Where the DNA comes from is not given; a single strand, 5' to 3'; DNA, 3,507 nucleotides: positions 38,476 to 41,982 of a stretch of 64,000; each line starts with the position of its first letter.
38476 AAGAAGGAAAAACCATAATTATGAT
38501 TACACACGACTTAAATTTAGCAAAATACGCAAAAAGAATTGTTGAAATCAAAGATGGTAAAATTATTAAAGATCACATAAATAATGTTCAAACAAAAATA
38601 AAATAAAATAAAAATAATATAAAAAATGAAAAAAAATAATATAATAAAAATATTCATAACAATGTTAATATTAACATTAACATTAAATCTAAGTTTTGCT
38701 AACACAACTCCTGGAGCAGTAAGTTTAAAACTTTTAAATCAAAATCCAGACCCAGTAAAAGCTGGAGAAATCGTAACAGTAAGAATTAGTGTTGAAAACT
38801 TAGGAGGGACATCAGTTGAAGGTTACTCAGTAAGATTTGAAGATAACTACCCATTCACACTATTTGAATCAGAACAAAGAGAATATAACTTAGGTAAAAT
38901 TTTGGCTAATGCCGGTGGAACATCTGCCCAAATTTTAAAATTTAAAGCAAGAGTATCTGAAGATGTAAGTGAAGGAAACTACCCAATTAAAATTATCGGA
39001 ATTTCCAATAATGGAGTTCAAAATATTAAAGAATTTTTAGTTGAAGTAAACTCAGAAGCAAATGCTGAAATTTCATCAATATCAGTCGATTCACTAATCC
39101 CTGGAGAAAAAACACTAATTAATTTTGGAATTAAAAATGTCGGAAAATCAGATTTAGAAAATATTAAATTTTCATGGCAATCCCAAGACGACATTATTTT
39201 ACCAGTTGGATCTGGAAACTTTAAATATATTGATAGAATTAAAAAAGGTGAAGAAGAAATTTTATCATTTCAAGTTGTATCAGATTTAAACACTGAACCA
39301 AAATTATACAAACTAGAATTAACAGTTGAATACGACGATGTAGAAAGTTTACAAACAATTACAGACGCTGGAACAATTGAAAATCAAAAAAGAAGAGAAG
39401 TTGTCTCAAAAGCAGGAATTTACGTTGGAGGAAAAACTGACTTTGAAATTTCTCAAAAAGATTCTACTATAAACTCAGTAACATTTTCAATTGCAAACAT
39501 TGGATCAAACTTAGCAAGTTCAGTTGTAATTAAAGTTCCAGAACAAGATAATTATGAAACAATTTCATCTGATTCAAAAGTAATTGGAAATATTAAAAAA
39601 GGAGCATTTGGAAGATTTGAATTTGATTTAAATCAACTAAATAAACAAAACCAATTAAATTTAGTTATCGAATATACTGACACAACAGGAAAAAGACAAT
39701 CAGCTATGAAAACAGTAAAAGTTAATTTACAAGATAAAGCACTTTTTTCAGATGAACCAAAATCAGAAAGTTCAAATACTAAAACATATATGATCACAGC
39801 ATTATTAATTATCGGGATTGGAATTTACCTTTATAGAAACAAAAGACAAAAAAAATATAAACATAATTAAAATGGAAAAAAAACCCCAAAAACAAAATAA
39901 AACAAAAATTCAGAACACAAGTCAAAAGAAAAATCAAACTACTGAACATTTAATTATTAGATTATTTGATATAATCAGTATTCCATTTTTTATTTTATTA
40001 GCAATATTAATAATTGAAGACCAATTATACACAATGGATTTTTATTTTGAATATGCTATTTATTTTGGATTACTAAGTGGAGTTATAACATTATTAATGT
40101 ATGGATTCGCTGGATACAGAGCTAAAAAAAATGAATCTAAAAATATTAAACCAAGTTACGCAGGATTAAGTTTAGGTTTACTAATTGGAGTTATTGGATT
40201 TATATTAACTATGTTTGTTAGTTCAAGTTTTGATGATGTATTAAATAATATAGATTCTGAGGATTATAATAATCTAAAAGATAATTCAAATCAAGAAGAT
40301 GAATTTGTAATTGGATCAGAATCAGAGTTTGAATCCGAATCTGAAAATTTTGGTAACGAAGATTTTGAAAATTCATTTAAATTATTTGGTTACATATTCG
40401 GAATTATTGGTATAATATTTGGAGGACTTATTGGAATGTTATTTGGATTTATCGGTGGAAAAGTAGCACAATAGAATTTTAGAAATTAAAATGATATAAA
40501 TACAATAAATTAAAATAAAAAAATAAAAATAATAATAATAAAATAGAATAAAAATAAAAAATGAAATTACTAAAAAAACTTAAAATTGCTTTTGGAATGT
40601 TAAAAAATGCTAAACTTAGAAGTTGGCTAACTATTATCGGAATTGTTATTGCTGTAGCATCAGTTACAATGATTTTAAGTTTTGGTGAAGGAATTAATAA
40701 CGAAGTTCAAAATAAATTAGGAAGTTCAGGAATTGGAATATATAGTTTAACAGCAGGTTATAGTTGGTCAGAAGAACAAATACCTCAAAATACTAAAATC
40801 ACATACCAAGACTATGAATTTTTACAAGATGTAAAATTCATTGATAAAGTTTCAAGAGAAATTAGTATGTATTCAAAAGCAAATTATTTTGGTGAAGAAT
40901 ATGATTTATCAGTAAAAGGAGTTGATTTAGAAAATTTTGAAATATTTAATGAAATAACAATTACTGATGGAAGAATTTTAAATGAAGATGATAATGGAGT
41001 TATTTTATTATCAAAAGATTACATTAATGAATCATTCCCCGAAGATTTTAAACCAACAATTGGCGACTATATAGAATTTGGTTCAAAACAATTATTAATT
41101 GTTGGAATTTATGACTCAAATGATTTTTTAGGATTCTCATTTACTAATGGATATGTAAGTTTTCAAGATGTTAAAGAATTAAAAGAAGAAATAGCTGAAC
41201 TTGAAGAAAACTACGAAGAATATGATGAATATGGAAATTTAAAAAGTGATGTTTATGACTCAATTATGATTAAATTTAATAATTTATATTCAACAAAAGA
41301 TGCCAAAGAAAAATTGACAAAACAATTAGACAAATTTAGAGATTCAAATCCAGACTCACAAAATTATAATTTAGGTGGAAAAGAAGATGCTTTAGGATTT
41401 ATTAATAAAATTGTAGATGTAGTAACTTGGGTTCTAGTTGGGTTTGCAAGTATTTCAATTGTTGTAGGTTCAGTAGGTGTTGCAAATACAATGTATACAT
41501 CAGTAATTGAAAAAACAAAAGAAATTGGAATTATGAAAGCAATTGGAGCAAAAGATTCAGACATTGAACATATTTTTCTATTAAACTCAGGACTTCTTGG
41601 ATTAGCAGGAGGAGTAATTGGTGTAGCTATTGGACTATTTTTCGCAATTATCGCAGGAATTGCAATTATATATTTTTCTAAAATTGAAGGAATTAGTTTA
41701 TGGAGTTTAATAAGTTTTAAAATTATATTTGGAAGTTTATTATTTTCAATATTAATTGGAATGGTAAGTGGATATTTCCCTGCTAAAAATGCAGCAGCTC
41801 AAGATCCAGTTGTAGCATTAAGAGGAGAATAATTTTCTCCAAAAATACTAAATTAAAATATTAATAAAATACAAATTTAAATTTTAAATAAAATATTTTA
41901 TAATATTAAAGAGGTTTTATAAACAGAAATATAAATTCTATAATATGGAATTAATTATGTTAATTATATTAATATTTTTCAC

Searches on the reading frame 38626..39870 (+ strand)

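Call 10: search_protein_families(library=pfam, proteins=[window:38626-39870:+], max_evalue=0.001)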
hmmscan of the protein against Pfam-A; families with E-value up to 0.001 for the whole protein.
window:38626-39870:+ (414 aa): 1 family
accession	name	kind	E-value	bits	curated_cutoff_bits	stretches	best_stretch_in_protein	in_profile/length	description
PF07705.17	CARDB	-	1.1e-06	29.1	22.7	0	150-238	8-87/101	CARDB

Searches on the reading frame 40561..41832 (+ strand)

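Call 10: search_protein_families(library=pfam, proteins=[window:40561-41832:+], max_evalue=0.001)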
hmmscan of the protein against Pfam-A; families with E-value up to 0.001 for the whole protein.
window:40561-41832:+ (423 aa): 2 families
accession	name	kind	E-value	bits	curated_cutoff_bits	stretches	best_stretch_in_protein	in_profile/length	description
PF12704.14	MacB_PCD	-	1.6e-23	84.5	27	1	21-254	1-206/207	MacB-like periplasmic core domain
PF02687.27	FtsX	-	5.7e-16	59.1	25.5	1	295-415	3-119/120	FtsX-like permease C-terminal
